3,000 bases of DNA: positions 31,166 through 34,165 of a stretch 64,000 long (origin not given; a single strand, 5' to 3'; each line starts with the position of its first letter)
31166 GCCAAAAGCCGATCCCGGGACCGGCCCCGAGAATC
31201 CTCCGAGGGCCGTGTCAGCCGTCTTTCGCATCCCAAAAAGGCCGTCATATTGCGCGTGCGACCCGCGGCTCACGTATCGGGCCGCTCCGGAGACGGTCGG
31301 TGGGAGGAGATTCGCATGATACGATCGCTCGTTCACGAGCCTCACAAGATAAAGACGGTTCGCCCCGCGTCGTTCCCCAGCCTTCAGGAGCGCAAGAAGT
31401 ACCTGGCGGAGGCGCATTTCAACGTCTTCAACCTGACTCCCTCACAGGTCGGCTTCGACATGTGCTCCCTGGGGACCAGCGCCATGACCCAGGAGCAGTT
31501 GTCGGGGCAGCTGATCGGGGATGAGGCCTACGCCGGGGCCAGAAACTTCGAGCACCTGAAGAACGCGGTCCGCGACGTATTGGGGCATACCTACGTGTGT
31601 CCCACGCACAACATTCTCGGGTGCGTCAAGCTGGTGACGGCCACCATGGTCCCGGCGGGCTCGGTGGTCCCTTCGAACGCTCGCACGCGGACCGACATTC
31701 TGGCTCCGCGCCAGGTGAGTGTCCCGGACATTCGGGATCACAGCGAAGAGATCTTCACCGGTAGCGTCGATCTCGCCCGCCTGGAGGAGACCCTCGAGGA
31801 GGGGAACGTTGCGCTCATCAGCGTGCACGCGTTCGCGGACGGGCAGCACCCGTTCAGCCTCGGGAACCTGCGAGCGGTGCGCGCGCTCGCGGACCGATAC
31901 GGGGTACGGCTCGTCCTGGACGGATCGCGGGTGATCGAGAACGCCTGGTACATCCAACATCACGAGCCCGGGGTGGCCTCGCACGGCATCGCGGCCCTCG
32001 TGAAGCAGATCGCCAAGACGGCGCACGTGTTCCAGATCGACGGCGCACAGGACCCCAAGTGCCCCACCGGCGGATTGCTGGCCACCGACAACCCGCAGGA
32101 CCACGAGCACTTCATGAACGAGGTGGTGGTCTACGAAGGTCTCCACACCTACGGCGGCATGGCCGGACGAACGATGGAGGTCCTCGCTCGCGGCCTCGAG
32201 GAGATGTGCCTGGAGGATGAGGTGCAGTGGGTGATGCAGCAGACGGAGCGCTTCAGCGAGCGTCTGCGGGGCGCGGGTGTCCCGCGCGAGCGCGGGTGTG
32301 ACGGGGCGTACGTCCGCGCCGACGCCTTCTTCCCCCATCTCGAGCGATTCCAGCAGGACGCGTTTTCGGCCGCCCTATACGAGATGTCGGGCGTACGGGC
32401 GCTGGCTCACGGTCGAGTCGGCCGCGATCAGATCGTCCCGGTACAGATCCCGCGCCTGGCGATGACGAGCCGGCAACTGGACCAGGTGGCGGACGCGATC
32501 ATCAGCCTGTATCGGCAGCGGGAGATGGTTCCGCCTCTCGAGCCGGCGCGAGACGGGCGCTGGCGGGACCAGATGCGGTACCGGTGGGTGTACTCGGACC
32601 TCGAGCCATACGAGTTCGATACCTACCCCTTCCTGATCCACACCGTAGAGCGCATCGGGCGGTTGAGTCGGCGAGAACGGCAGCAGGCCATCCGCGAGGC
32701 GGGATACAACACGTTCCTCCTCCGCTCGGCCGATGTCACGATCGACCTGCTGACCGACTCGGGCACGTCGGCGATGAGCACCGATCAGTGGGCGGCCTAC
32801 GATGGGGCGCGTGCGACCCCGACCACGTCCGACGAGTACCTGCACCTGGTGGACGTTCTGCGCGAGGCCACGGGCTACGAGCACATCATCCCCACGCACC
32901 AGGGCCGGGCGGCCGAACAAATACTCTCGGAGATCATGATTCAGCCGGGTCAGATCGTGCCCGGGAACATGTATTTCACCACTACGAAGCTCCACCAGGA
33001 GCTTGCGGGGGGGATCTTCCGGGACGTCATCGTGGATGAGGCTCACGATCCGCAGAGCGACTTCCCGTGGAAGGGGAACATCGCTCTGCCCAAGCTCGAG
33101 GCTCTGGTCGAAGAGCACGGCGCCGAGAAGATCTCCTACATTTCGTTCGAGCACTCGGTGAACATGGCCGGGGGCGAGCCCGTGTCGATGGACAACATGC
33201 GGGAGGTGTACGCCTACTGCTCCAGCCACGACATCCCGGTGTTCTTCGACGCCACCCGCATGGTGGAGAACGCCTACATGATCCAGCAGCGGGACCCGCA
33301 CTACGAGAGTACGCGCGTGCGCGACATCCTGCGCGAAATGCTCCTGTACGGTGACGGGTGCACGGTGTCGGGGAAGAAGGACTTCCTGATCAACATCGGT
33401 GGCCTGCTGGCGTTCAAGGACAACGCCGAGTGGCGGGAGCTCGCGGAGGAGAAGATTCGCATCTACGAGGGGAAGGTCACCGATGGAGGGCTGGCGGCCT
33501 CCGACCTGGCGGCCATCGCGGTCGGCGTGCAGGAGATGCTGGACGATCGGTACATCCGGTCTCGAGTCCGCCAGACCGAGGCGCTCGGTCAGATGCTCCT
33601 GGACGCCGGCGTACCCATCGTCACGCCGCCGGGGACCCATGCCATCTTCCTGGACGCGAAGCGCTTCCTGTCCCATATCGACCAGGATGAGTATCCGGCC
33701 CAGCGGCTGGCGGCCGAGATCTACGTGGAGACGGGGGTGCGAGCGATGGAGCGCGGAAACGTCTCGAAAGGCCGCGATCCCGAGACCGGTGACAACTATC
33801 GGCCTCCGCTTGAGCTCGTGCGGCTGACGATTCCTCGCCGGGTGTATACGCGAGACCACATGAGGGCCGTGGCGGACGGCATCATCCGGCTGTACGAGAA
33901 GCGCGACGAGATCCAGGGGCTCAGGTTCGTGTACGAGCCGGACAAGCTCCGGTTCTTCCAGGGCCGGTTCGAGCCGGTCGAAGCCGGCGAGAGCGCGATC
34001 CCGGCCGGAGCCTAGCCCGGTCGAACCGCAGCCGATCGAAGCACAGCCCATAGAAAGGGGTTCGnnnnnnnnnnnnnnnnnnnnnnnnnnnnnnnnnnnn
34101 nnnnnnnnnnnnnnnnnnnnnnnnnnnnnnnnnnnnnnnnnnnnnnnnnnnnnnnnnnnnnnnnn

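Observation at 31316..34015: Covalently fused double tryptophanase-family protein with complementary loss of catalytic motifs, inside the tryptophan biosynthesis operon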

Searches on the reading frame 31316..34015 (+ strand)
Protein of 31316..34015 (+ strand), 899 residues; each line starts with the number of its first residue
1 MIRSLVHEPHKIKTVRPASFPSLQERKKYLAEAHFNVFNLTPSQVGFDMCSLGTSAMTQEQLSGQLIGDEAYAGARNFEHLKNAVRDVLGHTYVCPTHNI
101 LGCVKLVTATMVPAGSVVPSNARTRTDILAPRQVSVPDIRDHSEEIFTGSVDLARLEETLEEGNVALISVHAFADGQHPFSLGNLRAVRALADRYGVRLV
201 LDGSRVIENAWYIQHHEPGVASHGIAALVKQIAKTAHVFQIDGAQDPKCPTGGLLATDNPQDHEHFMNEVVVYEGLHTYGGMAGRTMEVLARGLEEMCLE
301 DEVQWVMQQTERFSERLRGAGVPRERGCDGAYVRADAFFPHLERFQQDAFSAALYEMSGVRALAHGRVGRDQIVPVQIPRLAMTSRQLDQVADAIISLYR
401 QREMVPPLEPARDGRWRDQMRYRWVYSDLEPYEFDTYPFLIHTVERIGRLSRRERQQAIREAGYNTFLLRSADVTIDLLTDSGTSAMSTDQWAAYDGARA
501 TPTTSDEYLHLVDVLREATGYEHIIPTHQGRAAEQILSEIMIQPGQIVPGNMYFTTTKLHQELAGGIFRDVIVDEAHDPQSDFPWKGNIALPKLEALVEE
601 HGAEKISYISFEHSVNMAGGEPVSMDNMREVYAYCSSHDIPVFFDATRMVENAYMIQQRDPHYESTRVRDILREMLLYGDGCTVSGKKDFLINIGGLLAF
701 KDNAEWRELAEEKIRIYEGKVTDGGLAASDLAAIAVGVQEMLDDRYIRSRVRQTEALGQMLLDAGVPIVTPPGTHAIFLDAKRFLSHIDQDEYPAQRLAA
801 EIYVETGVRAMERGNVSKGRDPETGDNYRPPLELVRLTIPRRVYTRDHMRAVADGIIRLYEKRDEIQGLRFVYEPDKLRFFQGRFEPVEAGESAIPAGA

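Call 3: search_protein_families(library=pfam, proteins=[window:31316-34015:+], max_evalue=0.01)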
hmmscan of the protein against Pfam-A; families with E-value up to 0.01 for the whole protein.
window:31316-34015:+ (899 aa): 2 families
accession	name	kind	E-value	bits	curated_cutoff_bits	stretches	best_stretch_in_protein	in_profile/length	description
PF01212.27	Beta_elim_lyase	-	1.2e-96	323.9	27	2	477-853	1-286/288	Beta-eliminating lyase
PF05889.19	SepSecS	-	0.002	17.4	21.1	0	597-704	147-240/389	O-phosphoseryl-tRNA(Sec) selenium transferase, SepSecS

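Call 4: search_protein_families(library=ncbifam, proteins=[window:31316-34015:+], max_evalue=0.01)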
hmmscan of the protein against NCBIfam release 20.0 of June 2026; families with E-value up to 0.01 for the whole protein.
window:31316-34015:+ (899 aa): 5 families
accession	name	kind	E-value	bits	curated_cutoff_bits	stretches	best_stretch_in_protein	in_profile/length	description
TIGR02618.1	tyr_phenol_ly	equivalog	7.2e-261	865.7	720.7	2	438-886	3-450/450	tyrosine phenol-lyase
NF009709.0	PRK13238.1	subfamily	2e-249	828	285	2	438-889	10-462/463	tryptophanase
NF053783.1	TphnTnaApg1401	equivalog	1e-194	647.7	750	2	439-886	9-455/457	tryptophanase TnaA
TIGR02617.1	tnaA_trp_ase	equivalog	4.1e-179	596.5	825.8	3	438-887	6-466/467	tryptophanase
NF041359.1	GntG_guanitoxin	subfamily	0.00016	20.9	230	0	167-210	136-181/343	GntG family PLP-dependent aldolase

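Call 6: find_homologous_proteins(query=window:31316-34015:+, max_evalue=1e-10)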
Query window:31316-34015:+ (899 aa): 1164 proteins with E <= 1e-10 among 8000 candidates; the best 120 are listed.
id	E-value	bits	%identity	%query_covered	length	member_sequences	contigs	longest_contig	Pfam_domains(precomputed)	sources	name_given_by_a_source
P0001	0.0e+0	2063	100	100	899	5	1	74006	PF01212.28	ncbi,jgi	jgi:tyrosine phenol-lyase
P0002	0.0e+0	1850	89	99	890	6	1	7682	PF01212.28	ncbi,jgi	jgi:tyrosine phenol-lyase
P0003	0.0e+0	1773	85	99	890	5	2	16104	PF01212.28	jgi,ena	-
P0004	0.0e+0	1769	84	99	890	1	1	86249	PF01212.28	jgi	jgi:tyrosine phenol-lyase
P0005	0.0e+0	1768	84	99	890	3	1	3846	PF01212.28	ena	-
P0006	0.0e+0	1767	84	99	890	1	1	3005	PF01212.28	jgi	jgi:tyrosine phenol-lyase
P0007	0.0e+0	1767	85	99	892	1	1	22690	PF01212.28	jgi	jgi:tyrosine phenol-lyase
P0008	0.0e+0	1766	84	99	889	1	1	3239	PF01212.28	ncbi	-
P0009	0.0e+0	1766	84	99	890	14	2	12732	PF01212.28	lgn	-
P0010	0.0e+0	1763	84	99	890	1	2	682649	PF01212.28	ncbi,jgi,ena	jgi:tyrosine phenol-lyase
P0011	0.0e+0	1763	84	99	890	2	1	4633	PF01212.28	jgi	jgi:tyrosine phenol-lyase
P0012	0.0e+0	1763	84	99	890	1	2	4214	PF01212.28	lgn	-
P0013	0.0e+0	1763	84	99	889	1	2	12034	PF01212.28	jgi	-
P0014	0.0e+0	1763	84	99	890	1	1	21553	PF01212.28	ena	-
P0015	0.0e+0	1761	84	99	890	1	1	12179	PF01212.28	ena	-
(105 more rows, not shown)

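Call 12: find_related_loci(query=window:31316-34015:+, collection=genome_contigs, flank=10000)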
Query window:31316-34015:+ (899 aa) in genome_contigs; peptide patterns used: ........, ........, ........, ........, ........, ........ (x = any residue, [..] = any of these).
186 stretches matched a pattern; 169 encode a relative of the query (tblastn E <= 1e-3); the best 80 are kept; 80 distinct loci.
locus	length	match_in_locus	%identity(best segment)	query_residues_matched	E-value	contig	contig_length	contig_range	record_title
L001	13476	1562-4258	92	1-899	0e+0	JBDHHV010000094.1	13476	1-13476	MAG: Gemmatimonadota bacterium isolate M8-62_Bin_309 M8-62_Bin_309_scaffold_19077, whole genome shotgun sequence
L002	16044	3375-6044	93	1-890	0e+0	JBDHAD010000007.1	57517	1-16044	MAG: Gemmatimonadota bacterium isolate M3-44_Bin_137 M3-44_Bin_137_scaffold_1122, whole genome shotgun sequence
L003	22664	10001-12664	84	1-888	0e+0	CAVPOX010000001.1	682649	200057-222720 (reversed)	MAG: uncultured Acidobacteriota bacterium isolate MFD09779.bin.2.66 genome assembly, contig: contig_25218, whole genome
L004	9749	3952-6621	84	1-890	0e+0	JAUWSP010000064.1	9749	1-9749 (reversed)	MAG: Acidobacteriota bacterium isolate CSMAG_2557 CSMAG_2557_k127_6247995_length_9749_cov_188.0492, whole genome shotgun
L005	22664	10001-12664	85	1-888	0e+0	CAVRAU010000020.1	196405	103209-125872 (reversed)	MAG: uncultured Acidobacteriota bacterium isolate MFD03551.bin.2.58 genome assembly, contig: contig_50545, whole genome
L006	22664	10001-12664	84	1-888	0e+0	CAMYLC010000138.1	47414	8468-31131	MAG: Thermoanaerobaculia bacterium isolate FCS_M_Acidobacteriota_05 genome assembly, contig: scaffold_518, whole genome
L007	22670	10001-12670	84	1-890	0e+0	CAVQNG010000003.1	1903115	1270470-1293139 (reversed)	MAG: uncultured Acidobacteriota bacterium isolate MFD03804.bin.1.44 genome assembly, contig: contig_17616, whole genome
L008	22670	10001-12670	83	1-890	0e+0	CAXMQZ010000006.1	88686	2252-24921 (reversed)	MAG: uncultured Polyangiaceae bacterium isolate 10C-St20-MC-01_bin.6.orig genome assembly, contig: k141_2577566, whole g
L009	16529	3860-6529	83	1-890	0e+0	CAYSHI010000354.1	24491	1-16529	MAG TPA_asm: uncultured Acidobacteriota bacterium isolate binchicken_co231_131 genome assembly, contig: k141_4651974, wh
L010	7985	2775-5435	82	2-888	0e+0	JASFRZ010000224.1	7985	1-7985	MAG: Acidobacteriota bacterium isolate D1103M02metaG_sub_Bin_406 D1103M02metaG_FD_scaffold_3972_c1, whole genome shotgun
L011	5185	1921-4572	80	5-888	0e+0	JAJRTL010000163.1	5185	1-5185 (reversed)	MAG: Planctomycetota bacterium isolate Dive96_bin1.63 k141_1136291, whole genome shotgun sequence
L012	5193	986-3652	79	1-889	0e+0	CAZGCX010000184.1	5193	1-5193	MAG TPA_asm: uncultured Anaerolineaceae bacterium isolate SRP214966_co2_109 genome assembly, contig: NODE_32404_length_5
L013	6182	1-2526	84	49-890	0e+0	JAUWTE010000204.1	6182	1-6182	MAG: Acidobacteriota bacterium isolate CSMAG_2572 CSMAG_2572_k127_5041308_length_6182_cov_607.0000, whole genome shotgun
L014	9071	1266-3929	76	1-888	0e+0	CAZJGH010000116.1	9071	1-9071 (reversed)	MAG TPA_asm: uncultured Planctomycetales bacterium isolate binchicken_co141_179 genome assembly, contig: NODE_28833_leng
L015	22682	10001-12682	76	1-892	0e+0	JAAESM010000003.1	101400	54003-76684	MAG: Planctomycetota bacterium isolate Ust_12 UstG_CONTIG64966, whole genome shotgun sequence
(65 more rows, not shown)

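Call 34: predict_structure(alignment_id=A1)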
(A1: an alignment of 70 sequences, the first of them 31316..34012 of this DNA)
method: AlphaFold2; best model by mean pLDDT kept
length: 899 residues; sequences in the alignment: 70
mean_pLDDT: 82.5   pTM: 0.79
mean pLDDT of the five models: 82.5, 79.7, 77.5, 73.4, 72.8
residues with pLDDT >= 90: 386; 70-90: 348; 50-70: 126; < 50: 39
segments of 3 or more residues with pLDDT < 50: 70-74, 276-278, 478-485, 617-619, 875-882, 890-899
pLDDT, mean of each block of 10 residues (from residue 1): 67 77 95 93 90 70 65 63 94 88 86 91 75 85 92 97 95 89 98 97 93 92 94 97 85 92 85 57 78 90 89 93 87 95 94 96 85 88 88 97 95 89 92 86 71 76 60 53 50 80 83 91 87 88 94 71 88 81 86 97 95 60 91 97 85 90 94 94 74 76 94 80 78 88 85 80 86 69 89 84 69 58 64 69 59 82 87 49 61 36
secondary structure, 60 per line:
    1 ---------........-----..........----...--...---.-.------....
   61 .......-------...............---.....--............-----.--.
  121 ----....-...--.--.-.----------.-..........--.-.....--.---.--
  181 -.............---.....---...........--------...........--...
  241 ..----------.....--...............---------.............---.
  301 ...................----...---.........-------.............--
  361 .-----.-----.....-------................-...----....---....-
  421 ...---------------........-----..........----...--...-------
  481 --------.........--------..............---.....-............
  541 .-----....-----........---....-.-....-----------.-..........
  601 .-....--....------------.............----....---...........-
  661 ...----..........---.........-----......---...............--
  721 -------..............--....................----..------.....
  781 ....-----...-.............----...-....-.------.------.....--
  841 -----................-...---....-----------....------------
elements in order (helices of 4 or more, strands of 3 or more residues): E10-17 H23-32 H59-67 H75-89 E93-97 H100-111 H125-128 H153-162 E167-171 H182-194 E198-202 H206-216 H225-235 E238-242 E253-257 H260-274 H284-296 H300-319 E324-326 E330-334 H335-338 H346-358 E373-377 H385-400 E409-412 E421-423 E439-446 H452-461 H489-497 H506-519 E523-527 H530-541 E547-550 H556-563 E567-570 H574-577 H591-601 E609-612 H625-637 E642-645 H649-659 H668-677 E681-685 H686-689 E695-700 H704-718 H728-741 H744-763 E776-780 H781-784 H794-806 E811-813 H815-818 E834-838 H846-861 E869-872 E884-887

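Call 38: fold_search(model_id=the predicted structure, library=pdb)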
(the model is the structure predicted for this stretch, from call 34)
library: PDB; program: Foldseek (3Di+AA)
matches with E <= 10: 1911; with E <= 0.001: 1704
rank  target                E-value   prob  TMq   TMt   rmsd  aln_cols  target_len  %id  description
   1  9j3u_A                1.1e-48  1.00  0.43  0.84  12.1       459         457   54  Crystal structure of tyrosine phenol-lyase in complex with 3,5-dihydroxybenzoic acid (released 2025-04-23)
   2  1c7g_A                8.1e-48  1.00  0.43  0.84  12.2       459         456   53  TYROSINE PHENOL-LYASE FROM ERWINIA HERBICOLA (released 2003-12-09)
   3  9j3u_B                9.0e-48  1.00  0.43  0.83  12.1       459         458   54  Crystal structure of tyrosine phenol-lyase in complex with 3,5-dihydroxybenzoic acid (released 2025-04-23)
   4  2ez1_A                1.0e-47  1.00  0.43  0.84  12.2       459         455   52  Holo tyrosine phenol-lyase from Citrobacter freundii at pH 8.0 (released 2006-07-25)
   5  6dvx_B                2.4e-47  1.00  0.43  0.84  12.2       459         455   52  Citrobacter freundii tyrosine phenol-lyase F448A mutant complexed with L-phenylalanine (released 2018-10-10)
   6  2tpl_A                4.7e-47  1.00  0.43  0.84  12.5       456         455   53  TYROSINE PHENOL-LYASE FROM CITROBACTER INTERMEDIUS COMPLEX WITH 3-(4'-HYDROXYPHENYL)PROPIONIC ACID, PYRIDOXAL-5'-PHOSP (released 1997-04-01)
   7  2yhk_A                1.1e-46  1.00  0.43  0.84  12.2       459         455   52  D214A mutant of tyrosine phenol-lyase from Citrobacter freundii (released 2012-05-02)
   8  6dvx_A                5.1e-46  1.00  0.43  0.83  12.2       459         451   52  Citrobacter freundii tyrosine phenol-lyase F448A mutant complexed with L-phenylalanine (released 2018-10-10)
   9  7tcs_A                7.3e-46  1.00  0.42  0.80  12.5       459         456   52  M379A mutant tyrosine phenol-lyase complexed with L-methionine (released 2022-06-01)
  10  2ycn_A                8.5e-46  1.00  0.42  0.80  12.4       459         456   52  Y71F mutant of tyrosine phenol-lyase from Citrobacter freundii in complex with quinonoid intermediate formed with 3-fl (released 2011-09-14)
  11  6dz5_A                9.4e-46  1.00  0.43  0.83  12.2       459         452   51  Citrobacter freundii tyrosine phenol-lyase F448A mutant complexed with L-alanine (released 2018-10-10)
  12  2ycp_A                1.0e-45  1.00  0.42  0.80  12.5       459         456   52  F448H mutant of tyrosine phenol-lyase from Citrobacter freundii in complex with quinonoid intermediate formed with 3-f (released 2011-09-14)
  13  2ez2_A                2.2e-45  1.00  0.42  0.80  12.4       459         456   52  Apo tyrosine phenol-lyase from Citrobacter freundii at pH 8.0 (released 2006-07-25)
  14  6dur_A                3.6e-45  1.00  0.42  0.82  12.4       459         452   52  Citrobacter freundii tyrosine phenol-lyase complexed with L-phenylalanine (released 2018-10-10)
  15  6dxv_A                2.5e-44  1.00  0.42  0.83  12.2       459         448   51  Citrobacter freundii tyrosine phenol-lyase F448A mutant (released 2018-10-10)
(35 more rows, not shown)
